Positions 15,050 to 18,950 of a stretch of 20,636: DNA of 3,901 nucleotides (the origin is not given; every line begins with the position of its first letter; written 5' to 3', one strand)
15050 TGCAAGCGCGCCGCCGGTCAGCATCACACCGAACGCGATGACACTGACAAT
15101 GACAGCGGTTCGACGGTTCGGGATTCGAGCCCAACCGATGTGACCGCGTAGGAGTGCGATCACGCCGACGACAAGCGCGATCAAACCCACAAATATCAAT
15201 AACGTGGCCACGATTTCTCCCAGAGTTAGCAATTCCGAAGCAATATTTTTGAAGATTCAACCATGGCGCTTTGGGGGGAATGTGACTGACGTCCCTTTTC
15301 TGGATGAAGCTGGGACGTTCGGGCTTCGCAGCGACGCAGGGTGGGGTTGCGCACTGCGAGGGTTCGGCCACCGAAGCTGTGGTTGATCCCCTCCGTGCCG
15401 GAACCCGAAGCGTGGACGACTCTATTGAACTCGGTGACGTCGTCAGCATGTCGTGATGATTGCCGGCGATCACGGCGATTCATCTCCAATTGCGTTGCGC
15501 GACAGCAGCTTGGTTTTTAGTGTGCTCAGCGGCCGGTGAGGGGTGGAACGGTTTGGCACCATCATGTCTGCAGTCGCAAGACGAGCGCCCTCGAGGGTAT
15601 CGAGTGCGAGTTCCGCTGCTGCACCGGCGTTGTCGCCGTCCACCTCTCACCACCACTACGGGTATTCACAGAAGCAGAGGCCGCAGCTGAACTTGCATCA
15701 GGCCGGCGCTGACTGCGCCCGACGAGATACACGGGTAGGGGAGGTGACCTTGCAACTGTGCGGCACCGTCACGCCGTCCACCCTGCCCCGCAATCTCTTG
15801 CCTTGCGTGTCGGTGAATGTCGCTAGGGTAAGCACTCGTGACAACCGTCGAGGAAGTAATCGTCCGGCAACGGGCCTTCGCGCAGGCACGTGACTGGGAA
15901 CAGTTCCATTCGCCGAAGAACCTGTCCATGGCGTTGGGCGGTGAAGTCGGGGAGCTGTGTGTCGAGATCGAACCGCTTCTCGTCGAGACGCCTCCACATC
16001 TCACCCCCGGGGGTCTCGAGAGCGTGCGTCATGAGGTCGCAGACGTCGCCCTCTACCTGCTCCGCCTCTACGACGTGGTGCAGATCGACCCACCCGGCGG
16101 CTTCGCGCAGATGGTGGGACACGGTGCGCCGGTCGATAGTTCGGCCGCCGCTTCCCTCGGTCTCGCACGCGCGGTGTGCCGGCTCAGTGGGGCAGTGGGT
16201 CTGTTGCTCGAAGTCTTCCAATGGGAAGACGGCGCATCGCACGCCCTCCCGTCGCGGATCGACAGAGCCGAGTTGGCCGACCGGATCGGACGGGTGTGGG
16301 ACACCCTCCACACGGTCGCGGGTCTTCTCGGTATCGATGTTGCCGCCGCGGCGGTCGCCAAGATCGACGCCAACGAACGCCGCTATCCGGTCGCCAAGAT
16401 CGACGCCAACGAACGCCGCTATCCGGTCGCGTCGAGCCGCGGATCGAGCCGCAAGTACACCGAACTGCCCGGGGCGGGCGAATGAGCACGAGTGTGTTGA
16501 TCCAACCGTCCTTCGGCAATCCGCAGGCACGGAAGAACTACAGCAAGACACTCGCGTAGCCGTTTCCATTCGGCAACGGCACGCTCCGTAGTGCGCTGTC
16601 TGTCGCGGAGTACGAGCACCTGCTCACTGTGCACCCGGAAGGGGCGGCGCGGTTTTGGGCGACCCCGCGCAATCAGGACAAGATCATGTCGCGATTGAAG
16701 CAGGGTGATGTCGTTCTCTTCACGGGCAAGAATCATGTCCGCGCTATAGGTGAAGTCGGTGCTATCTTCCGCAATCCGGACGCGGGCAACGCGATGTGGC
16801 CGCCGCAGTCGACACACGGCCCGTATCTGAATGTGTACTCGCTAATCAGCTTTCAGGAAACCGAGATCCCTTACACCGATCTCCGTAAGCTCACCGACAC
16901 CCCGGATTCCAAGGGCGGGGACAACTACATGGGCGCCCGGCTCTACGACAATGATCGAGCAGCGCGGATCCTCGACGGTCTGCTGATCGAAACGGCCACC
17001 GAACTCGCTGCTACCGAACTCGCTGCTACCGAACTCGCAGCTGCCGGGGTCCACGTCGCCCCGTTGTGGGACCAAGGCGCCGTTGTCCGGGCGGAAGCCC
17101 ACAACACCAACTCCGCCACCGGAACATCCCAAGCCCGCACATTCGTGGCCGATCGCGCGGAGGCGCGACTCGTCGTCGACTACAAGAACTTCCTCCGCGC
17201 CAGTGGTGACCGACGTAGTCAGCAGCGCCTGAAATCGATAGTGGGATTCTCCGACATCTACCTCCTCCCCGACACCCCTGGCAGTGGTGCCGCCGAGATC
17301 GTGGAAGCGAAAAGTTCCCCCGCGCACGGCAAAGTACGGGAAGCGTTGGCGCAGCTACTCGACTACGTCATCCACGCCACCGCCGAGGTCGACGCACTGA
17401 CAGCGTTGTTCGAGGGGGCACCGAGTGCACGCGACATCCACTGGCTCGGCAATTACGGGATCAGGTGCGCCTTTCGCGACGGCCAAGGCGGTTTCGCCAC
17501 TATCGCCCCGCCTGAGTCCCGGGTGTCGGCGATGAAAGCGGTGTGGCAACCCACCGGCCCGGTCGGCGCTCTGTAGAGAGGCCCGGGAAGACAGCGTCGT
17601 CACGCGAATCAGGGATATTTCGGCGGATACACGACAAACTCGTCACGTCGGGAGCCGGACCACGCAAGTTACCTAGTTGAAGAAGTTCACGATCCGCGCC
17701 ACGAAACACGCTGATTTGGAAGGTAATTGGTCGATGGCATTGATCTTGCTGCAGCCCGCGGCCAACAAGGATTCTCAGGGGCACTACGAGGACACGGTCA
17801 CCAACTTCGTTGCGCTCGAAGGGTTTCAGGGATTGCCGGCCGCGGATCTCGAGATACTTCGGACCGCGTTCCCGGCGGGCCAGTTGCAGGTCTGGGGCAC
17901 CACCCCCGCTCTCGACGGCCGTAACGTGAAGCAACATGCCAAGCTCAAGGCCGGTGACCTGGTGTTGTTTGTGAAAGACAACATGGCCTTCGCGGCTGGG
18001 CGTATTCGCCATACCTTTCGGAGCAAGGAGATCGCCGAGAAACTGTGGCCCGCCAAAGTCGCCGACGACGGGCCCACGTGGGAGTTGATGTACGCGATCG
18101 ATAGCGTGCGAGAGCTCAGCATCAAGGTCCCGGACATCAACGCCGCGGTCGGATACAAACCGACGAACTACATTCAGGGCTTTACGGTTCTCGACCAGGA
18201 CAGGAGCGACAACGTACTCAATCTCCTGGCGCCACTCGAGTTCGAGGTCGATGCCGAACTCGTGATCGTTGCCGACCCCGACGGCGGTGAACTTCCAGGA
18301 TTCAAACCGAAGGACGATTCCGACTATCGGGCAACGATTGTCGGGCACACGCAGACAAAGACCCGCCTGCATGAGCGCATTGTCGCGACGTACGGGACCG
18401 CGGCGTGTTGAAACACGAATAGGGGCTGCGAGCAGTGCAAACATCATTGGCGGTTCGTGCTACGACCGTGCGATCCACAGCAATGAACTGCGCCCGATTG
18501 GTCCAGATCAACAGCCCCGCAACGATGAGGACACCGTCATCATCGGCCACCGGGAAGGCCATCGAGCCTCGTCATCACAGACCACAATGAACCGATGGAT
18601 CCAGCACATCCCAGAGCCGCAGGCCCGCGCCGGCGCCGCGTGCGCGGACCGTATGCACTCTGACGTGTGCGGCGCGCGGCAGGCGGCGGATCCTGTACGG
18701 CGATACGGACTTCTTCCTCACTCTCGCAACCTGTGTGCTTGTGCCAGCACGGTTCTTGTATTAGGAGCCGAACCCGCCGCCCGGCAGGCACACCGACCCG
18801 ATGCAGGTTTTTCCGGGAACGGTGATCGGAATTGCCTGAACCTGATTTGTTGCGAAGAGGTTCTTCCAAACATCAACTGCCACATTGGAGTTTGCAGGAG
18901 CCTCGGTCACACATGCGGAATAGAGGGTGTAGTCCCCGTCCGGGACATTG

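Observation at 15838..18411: Candidate novel defence module: MazG-like NTP pyrophosphohydrolase + EVE-like::PD-(D/E)xK nuclease + standalone EVE-like paralog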

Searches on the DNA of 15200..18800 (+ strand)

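Call 21: search_dna_similar(query=window:15200-18800:+, collection=plasmids, mode=near, max_rows=15)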
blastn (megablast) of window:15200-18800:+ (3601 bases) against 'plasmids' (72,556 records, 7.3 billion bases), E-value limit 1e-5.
Records with a match: 3; places in all: 4; records where one place covers at least 80% of the query: 0.
Best place of each record, by identity: 90-95% 1; 80-90% 2.
By first word of the organism name: Rhodococcus 3.
By predicted mobility (MOB-suite, as given by PLSDB): non-mobilizable 2; mobilizable 1.
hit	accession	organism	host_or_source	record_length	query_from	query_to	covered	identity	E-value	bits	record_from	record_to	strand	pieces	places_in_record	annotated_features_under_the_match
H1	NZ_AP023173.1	Rhodococcus qingshengii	-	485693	1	2453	68%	89.3%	0e+0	3067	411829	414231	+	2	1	hypothetical protein (x2)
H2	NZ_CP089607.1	Rhodococcus qingshengii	cell culture,activated sludge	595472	1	1351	31%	88.2%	0e+0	1301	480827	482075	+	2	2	hypothetical protein | DUF5677 domain-containing protein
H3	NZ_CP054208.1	Rhodococcus qingshengii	cell culture,carbendazim contaminated ...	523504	3375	3440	2%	93.9%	1e-17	100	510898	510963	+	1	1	none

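Call 23: get_annotated_region(hit=H1, flank=8000)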
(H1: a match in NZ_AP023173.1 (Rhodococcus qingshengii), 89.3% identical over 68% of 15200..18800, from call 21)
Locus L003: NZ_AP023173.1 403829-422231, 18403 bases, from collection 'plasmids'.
description: Rhodococcus qingshengii strain CS98 plasmid RQCS_2
organism: Rhodococcus qingshengii (NCBI taxid 334542)
taxonomy: Bacteria; Actinomycetota; Actinomycetes; Mycobacteriales; Nocardiaceae; Rhodococcus; Rhodococcus qingshengii
host: -; source: -; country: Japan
typing (MOB-suite, as given by PLSDB): non-mobilizable
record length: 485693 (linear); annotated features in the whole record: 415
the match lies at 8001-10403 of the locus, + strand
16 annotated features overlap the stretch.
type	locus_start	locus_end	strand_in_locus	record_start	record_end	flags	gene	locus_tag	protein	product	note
CDS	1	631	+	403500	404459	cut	-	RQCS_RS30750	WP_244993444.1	HNH endonuclease signature motif containing protein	-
CDS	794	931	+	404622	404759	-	-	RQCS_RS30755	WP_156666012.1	hypothetical protein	-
CDS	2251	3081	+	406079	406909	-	-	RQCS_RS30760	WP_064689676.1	hypothetical protein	-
CDS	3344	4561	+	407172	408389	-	-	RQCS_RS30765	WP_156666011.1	HNH endonuclease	-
CDS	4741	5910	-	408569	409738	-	-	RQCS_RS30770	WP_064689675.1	TerD family protein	-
CDS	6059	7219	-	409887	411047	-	-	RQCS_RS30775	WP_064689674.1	TerD family protein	-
CDS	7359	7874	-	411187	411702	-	-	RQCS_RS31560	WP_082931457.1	DUF3761 domain-containing protein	-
CDS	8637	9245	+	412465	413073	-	-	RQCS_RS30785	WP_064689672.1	hypothetical protein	-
CDS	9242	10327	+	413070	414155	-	-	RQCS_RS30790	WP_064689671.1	hypothetical protein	-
CDS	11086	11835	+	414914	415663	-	-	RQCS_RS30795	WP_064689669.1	abortive infection system antitoxin AbiGi family protein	-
CDS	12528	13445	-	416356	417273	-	-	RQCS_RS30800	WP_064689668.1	hypothetical protein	-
CDS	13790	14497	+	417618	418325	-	-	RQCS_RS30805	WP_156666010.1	hypothetical protein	-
CDS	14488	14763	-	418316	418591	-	-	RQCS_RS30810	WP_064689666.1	hypothetical protein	-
CDS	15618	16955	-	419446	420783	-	-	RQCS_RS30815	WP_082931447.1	restriction endonuclease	GO:0009307 - DNA restriction-modification system [Evidence IEA]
CDS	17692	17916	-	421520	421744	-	-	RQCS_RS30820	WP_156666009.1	hypothetical protein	-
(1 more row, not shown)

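Call 62: get_annotated_region(hit=H2, flank=6000)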
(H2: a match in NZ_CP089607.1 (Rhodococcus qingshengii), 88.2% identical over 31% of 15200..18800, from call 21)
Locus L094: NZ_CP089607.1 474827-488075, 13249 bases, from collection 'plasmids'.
description: Rhodococcus qingshengii strain J1-2 plasmid unnamed, complete sequence
organism: Rhodococcus qingshengii (NCBI taxid 334542)
taxonomy: Bacteria; Actinomycetota; Actinomycetes; Mycobacteriales; Nocardiaceae; Rhodococcus; Rhodococcus qingshengii
host: -; source: cell culture,activated sludge; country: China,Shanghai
typing (MOB-suite, as given by PLSDB): non-mobilizable
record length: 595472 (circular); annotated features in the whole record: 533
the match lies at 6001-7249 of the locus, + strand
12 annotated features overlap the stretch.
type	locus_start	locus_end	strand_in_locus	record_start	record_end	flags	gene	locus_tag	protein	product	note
CDS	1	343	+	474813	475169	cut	-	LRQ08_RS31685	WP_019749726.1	hypothetical protein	-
CDS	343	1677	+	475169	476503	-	-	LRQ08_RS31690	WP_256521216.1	ParA family protein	-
CDS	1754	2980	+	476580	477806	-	-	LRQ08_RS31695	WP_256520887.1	insoluble domain protein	-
CDS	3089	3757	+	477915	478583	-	-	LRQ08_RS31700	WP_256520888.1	hypothetical protein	-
CDS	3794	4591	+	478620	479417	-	-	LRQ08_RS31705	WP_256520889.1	N-formylglutamate amidohydrolase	-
CDS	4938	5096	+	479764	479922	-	-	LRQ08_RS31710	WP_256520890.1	hypothetical protein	-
CDS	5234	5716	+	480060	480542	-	-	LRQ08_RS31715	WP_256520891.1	hypothetical protein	-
CDS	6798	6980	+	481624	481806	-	-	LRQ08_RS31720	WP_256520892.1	hypothetical protein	-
CDS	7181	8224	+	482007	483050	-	-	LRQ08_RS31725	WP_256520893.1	DUF5677 domain-containing protein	-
CDS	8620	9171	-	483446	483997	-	-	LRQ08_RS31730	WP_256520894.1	DUF4145 domain-containing protein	-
CDS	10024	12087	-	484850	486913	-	-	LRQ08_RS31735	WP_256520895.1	pentapeptide repeat-containing protein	-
CDS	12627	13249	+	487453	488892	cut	-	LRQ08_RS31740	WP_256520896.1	hypothetical protein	-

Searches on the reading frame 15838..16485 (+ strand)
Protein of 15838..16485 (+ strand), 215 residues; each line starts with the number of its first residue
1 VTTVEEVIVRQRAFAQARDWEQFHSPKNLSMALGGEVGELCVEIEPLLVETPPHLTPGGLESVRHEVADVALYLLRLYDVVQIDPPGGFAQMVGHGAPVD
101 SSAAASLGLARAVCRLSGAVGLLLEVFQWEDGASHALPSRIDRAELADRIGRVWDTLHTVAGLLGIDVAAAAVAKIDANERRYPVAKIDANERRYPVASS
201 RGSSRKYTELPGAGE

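Call 3: search_protein_families(library=pfam, proteins=[window:15838-16485:+], max_evalue=1)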
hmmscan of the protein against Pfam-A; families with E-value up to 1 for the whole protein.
window:15838-16485:+ (215 aa): 1 family
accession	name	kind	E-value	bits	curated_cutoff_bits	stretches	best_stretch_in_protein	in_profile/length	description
PF12643.12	MazG-like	-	0.0022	18.6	27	1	123-195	10-82/85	MazG-like family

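Call 4: search_protein_families(library=padloc, proteins=[window:15838-16485:+], max_evalue=1)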
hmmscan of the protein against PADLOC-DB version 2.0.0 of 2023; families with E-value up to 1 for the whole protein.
window:15838-16485:+ (215 aa): 0 families

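Call 8: search_protein_families(library=ncbifam, proteins=[window:15838-16485:+], max_evalue=1)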
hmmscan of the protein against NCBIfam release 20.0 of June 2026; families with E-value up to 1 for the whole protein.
window:15838-16485:+ (215 aa): 0 families

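Call 9: search_protein_families(library=phrogs, proteins=[window:15838-16485:+], max_evalue=1)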
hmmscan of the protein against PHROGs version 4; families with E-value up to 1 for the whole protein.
window:15838-16485:+ (215 aa): 3 families
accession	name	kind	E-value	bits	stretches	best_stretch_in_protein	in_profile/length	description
phrog_3301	-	other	9e-07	30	2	144-185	126-163/169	pyrophosphatase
phrog_5658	-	other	0.19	11.9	1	145-182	372-405/421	pyrophosphatase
phrog_28828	-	unknown function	0.9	10.5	0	175-190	17-32/45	-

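Call 13: search_solved_structures(query=window:15838-16485:+, max_evalue=10)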
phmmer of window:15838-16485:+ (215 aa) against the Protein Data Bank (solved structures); distinct sequences matched with E-value up to 10: 12.
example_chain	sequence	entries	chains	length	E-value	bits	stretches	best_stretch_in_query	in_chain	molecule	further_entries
6sqw_A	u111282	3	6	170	9.8e-17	64.5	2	3-86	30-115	dCTP pyrophosphatase 1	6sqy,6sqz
2a3q_A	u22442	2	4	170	9.8e-17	64.5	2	3-86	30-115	hypothetical protein | Protein RS21-C6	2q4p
7mu5_A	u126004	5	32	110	1.7e-13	54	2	3-78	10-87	dCTP pyrophosphatase 1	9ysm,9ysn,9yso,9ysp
2oie_A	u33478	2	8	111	6.6e-11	45.5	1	3-87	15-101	RS21-C6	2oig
4qgp_A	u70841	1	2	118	3.1e-08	36.8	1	4-86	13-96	pyrophosphatase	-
1sm9_A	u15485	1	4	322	0.4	13.6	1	5-47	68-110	xylose reductase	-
1z9a_A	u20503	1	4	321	0.4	13.6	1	5-47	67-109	NAD(P)H-dependent D-xylose reductase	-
1ye4_A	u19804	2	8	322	0.4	13.5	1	5-47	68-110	NAD(P)H-dependent D-xylose reductase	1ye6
1jez_A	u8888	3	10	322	0.4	13.5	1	5-47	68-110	XYLOSE REDUCTASE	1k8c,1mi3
1r38_A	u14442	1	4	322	0.41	13.5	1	5-47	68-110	xylose reductase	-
6x93_B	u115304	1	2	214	1.4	11.8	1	27-48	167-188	Interleukin-10 receptor subunit alpha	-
5zci_A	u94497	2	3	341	2.1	11.2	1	5-43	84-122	Aldose reductase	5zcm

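Call 69: find_homologous_proteins(query=window:15838-16485:+, max_evalue=0.00001)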
Query window:15838-16485:+ (215 aa): 2314 proteins with E <= 0.00001 among 4942 candidates; the best 120 are listed.
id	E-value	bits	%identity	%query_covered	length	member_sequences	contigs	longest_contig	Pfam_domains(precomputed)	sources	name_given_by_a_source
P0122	2.3e-110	385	86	100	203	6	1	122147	-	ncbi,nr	ncbi:nucleotide pyrophosphohydrolase [Rhodococcus erythropolis]|nr:nucleotide pyrophosphohydrolase [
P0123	6.3e-110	384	86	100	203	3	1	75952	-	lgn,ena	-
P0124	4.0e-105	368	83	100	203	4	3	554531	-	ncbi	ncbi:hypothetical protein ACQGAO_30645 [Rhodococcus sp. 1.20]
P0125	7.6e-104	364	82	100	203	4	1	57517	-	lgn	-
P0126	2.8e-98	346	81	100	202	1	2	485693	-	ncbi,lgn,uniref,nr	ncbi:hypothetical protein RQCS_61970 (plasmid) [Rhodococcus qingshengii]|uniref:hypothetical protein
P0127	8.2e-58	214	54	100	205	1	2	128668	-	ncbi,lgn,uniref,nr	ncbi:nucleotide pyrophosphohydrolase [Rhodococcus opacus]|uniref:nucleotide pyrophosphohydrolase n=1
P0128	7.5e-56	207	54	98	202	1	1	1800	-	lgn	-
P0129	6.8e-52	194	53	98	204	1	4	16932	PF12643.13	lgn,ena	-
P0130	9.7e-51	190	50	98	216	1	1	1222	PF12643.13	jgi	jgi:NTP pyrophosphatase (non-canonical NTP hydrolase)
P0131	4.9e-50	188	50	98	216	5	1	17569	PF12643.13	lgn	-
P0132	1.5e-49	187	50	100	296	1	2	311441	PF12643.13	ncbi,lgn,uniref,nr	ncbi:nucleotide pyrophosphohydrolase [Rhodococcus sp. WY5]|uniref:nucleotide pyrophosphohydrolase n=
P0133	7.1e-36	142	48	84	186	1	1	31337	PF12643.13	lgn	-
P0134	3.7e-34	136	44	97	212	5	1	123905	-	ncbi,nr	ncbi:NTP pyrophosphatase (non-canonical NTP hydrolase) [Rhodococcus sp. OK611]|nr:NTP pyrophosphatas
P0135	7.2e-34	135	45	96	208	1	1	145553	-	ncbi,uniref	ncbi:nucleotide pyrophosphohydrolase [Rhodococcus oryzae]|uniref:nucleotide pyrophosphohydrolase n=1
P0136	9.6e-34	135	44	96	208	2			-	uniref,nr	uniref:nucleotide pyrophosphohydrolase n=1 Tax=Rhodococcus oryzae TaxID=2571143 RepID=UPI00145DF89E|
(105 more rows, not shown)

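Call 82: predict_structure(alignment_id=A3)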
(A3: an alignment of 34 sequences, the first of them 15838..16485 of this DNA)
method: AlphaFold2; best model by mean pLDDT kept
length: 215 residues; sequences in the alignment: 34
mean_pLDDT: 83.7   pTM: 0.80
mean pLDDT of the five models: 83.7, 79.7, 79.1, 78.5, 77.4
residues with pLDDT >= 90: 117; 70-90: 52; 50-70: 39; < 50: 7
segments of 3 or more residues with pLDDT < 50: 213-215
pLDDT, mean of each block of 10 residues (from residue 1): 88 87 90 97 92 89 96 95 86 59 90 98 89 71 94 97 93 89 65 61 51 48
secondary structure, 60 per line:
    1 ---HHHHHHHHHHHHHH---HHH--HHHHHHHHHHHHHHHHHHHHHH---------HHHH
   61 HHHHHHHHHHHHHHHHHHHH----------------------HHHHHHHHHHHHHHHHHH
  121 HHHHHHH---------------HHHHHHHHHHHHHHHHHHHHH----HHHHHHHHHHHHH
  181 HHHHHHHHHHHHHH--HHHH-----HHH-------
elements in order: H4-17 H26-47 H57-80 H103-127 H143-163 H168-194 H197-200

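Call 85: fold_search(model_id=the predicted structure, library=pdb)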
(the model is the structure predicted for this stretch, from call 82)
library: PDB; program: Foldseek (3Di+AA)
matches with E <= 10: 505; with E <= 0.001: 0
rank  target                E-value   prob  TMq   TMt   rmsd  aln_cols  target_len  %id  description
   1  6sqz_D                5.5e-03  1.00  0.37  0.71   1.3        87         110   37  Mouse dCTPase in complex with dCMPNPP (released 2020-01-29)
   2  7mu5_B                6.9e-03  1.00  0.37  0.74   1.9        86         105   37  Human DCTPP1 bound to Triptolide (released 2022-08-24)
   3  7mu5_E                6.9e-03  1.00  0.37  0.73   1.9        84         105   37  Human DCTPP1 bound to Triptolide (released 2022-08-24)
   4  6sqw_D                7.5e-03  1.00  0.37  0.70   1.3        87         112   37  Mouse dCTPase in complex with 5-Me-dCMP (released 2020-01-29)
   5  7mu5_A                8.2e-03  1.00  0.37  0.70   1.9        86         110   36  Human DCTPP1 bound to Triptolide (released 2022-08-24)
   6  6sqy_D                9.0e-03  1.00  0.37  0.70   1.3        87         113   37  Mouse dCTPase in complex with dCMP (released 2020-01-29)
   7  6sqw_A                9.0e-03  1.00  0.37  0.69   1.3        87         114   37  Mouse dCTPase in complex with 5-Me-dCMP (released 2020-01-29)
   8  7mu5_C                1.1e-02  1.00  0.36  0.72   2.6        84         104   36  Human DCTPP1 bound to Triptolide (released 2022-08-24)
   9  2oie_B                1.2e-02  1.00  0.37  0.71   1.6        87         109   37  Crystal structure of RS21-C6 core segment RSCUT (released 2007-03-06)
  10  2oie_C                1.5e-02  1.00  0.37  0.73   1.7        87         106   37  Crystal structure of RS21-C6 core segment RSCUT (released 2007-03-06)
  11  7mu5_G                1.5e-02  1.00  0.36  0.72   1.9        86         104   36  Human DCTPP1 bound to Triptolide (released 2022-08-24)
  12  2a3q_B                1.8e-02  1.00  0.36  0.69   1.8        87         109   37  X-Ray Structure of Protein from Mus Musculus MM.29898 (released 2005-07-19)
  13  7mu5_F                1.9e-02  1.00  0.36  0.72   2.1        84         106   37  Human DCTPP1 bound to Triptolide (released 2022-08-24)
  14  2a3q_A                1.9e-02  1.00  0.36  0.67   1.8        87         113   37  X-Ray Structure of Protein from Mus Musculus MM.29898 (released 2005-07-19)
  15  7mu5_D                1.9e-02  1.00  0.36  0.71   2.0        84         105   38  Human DCTPP1 bound to Triptolide (released 2022-08-24)
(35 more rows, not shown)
